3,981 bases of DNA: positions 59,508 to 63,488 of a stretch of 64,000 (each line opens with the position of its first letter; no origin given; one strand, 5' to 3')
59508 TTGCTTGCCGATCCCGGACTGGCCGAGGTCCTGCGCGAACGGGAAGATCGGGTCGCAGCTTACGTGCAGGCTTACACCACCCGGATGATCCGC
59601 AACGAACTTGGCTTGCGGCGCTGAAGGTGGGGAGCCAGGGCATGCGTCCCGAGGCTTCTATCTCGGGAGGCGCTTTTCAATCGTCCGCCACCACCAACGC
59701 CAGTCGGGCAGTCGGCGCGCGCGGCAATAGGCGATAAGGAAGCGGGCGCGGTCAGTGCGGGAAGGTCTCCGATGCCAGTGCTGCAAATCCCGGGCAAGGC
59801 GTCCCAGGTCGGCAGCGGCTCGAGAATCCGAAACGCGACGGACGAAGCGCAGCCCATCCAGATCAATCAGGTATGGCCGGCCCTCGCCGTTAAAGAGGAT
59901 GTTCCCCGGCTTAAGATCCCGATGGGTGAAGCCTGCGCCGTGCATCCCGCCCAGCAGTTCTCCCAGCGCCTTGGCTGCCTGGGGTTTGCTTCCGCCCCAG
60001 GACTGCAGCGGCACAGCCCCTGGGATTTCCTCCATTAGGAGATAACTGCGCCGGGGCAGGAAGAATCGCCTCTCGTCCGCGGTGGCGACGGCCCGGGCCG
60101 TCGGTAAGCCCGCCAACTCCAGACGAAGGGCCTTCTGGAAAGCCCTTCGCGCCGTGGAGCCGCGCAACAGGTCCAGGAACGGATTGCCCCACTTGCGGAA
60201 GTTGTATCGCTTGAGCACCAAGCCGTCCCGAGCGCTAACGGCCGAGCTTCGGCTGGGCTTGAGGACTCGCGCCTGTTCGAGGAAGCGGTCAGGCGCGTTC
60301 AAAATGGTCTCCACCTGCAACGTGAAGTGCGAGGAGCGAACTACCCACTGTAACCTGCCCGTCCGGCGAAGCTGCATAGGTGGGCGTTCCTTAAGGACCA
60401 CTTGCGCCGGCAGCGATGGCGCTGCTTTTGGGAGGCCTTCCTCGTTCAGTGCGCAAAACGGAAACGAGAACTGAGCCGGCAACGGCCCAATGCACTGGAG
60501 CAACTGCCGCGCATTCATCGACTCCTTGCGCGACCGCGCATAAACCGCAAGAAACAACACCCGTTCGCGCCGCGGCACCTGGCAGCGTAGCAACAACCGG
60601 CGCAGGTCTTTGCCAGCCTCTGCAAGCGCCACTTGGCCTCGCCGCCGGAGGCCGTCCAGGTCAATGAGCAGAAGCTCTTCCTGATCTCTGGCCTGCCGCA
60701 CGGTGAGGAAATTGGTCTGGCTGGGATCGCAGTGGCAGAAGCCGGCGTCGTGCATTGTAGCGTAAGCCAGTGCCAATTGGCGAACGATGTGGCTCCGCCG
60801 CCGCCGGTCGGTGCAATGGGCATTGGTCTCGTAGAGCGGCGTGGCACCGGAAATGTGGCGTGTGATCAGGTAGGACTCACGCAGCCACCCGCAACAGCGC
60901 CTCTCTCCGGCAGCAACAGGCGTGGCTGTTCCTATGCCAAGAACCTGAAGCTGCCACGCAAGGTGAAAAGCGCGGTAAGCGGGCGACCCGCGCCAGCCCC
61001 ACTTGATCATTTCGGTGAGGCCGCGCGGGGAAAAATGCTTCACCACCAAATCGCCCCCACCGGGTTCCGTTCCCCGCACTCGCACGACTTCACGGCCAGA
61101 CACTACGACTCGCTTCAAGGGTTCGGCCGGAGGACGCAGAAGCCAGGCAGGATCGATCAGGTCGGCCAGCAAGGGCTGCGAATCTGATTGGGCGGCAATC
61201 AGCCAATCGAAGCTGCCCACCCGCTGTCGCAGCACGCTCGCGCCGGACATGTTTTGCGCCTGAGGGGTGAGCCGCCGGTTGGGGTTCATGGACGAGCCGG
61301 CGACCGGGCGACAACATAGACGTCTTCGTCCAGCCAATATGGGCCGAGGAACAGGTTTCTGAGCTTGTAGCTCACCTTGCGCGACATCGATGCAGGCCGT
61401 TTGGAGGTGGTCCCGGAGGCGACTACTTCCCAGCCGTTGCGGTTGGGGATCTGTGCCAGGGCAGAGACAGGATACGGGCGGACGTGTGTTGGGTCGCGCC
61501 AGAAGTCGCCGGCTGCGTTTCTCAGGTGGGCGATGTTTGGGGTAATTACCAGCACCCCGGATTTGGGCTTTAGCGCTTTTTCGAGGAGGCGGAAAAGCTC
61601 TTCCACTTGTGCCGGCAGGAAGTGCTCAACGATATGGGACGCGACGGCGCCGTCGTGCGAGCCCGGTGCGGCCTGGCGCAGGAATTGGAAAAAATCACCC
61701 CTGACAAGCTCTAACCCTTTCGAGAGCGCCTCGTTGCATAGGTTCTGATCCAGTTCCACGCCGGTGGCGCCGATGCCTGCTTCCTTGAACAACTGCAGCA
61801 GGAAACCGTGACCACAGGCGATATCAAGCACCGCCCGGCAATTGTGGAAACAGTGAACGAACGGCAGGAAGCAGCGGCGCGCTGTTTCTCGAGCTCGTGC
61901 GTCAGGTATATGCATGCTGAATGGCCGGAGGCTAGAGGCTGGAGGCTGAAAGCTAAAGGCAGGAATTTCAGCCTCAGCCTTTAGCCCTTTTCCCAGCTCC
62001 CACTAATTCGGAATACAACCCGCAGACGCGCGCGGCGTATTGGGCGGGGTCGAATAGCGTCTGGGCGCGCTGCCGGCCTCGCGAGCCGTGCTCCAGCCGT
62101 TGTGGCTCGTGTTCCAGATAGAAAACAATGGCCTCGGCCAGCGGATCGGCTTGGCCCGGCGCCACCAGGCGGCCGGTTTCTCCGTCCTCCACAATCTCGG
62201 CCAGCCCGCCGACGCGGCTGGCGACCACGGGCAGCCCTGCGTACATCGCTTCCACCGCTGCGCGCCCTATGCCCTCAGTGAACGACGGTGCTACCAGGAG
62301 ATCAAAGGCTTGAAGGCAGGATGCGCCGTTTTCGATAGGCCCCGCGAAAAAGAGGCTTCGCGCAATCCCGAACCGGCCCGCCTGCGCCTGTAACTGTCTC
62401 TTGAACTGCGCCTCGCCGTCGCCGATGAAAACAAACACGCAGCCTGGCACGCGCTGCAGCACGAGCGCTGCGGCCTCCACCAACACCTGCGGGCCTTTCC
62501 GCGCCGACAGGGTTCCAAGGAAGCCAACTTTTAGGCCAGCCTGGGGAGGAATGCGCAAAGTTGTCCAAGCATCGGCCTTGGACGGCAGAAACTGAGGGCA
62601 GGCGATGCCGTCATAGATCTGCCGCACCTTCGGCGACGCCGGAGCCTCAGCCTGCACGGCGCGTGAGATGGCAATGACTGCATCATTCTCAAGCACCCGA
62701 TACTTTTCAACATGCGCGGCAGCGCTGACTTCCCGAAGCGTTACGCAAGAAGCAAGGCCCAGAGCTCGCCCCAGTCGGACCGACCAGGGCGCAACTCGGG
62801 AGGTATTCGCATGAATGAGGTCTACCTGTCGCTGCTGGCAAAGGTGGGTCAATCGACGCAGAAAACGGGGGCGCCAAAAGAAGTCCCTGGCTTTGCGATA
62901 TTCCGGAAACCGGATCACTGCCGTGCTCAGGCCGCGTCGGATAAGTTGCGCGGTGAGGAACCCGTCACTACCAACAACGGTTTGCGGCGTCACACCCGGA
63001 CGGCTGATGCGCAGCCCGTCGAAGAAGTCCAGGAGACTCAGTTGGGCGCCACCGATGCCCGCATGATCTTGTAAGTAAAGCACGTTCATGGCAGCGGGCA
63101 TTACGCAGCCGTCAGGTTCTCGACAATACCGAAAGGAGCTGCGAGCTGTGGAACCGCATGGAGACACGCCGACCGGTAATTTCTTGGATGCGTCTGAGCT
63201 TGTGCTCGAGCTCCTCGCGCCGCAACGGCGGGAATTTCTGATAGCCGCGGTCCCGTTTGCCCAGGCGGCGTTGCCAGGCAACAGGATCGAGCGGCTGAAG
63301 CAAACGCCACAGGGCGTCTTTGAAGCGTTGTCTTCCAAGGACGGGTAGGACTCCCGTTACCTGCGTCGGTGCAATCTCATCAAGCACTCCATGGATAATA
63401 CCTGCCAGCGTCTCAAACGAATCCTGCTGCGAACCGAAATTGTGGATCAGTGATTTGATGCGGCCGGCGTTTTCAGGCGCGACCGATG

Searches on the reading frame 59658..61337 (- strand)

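Call 65: search_protein_families(library=pfam, proteins=[window:59658-61337:-], max_evalue=0.00001)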
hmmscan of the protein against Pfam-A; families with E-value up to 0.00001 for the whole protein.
window:59658-61337:- (559 aa): 4 families
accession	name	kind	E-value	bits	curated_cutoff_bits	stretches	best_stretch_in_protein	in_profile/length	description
PF06293.20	Kdo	-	9.9e-32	110.5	21.3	2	121-266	59-207/207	Lipopolysaccharide kinase (Kdo/WaaP) family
PF00069.31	Pkinase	-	4.2e-08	33.3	31.7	0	462-494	111-143/263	Protein kinase domain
PF03109.22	ABC1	-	4.8e-06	26.3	22.9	0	154-227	142-211/244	ABC1 atypical kinase-like domain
PF01636.29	APH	-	5.4e-06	26.8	23.2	0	469-547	169-234/239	Phosphotransferase enzyme family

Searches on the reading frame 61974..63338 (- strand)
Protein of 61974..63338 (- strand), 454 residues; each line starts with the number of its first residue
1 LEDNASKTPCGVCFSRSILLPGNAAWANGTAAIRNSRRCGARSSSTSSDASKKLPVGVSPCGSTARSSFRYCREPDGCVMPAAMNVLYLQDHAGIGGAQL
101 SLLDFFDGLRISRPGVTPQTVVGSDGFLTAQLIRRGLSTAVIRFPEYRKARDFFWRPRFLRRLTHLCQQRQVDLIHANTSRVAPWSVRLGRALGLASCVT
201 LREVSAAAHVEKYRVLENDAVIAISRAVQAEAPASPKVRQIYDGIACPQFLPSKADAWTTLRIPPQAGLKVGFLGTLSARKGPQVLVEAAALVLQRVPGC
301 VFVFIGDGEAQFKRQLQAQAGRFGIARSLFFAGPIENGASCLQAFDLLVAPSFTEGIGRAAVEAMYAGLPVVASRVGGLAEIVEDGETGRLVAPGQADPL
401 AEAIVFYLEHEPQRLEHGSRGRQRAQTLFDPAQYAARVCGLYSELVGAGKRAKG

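Call 65: search_protein_families(library=pfam, proteins=[window:61974-63338:-], max_evalue=0.00001)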
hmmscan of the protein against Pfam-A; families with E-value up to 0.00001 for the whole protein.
window:61974-63338:- (454 aa): 4 families
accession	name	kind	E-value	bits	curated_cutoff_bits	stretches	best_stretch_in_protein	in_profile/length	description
PF13692.12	Glyco_trans_1_4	-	3.5e-33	115.3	27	1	270-409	3-141/142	Glycosyl transferases group 1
PF00534.26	Glycos_transf_1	-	2.3e-32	112.3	26.4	1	270-423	17-171/172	Glycosyl transferases group 1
PF20706.3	GT4-conflict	-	7.4e-09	35.5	26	1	260-417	189-364/385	Family 4 Glycosyltransferase in conflict systems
PF13524.12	Glyco_trans_1_2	-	4e-06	27.3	25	1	362-438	68-142/144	Glycosyl transferase-like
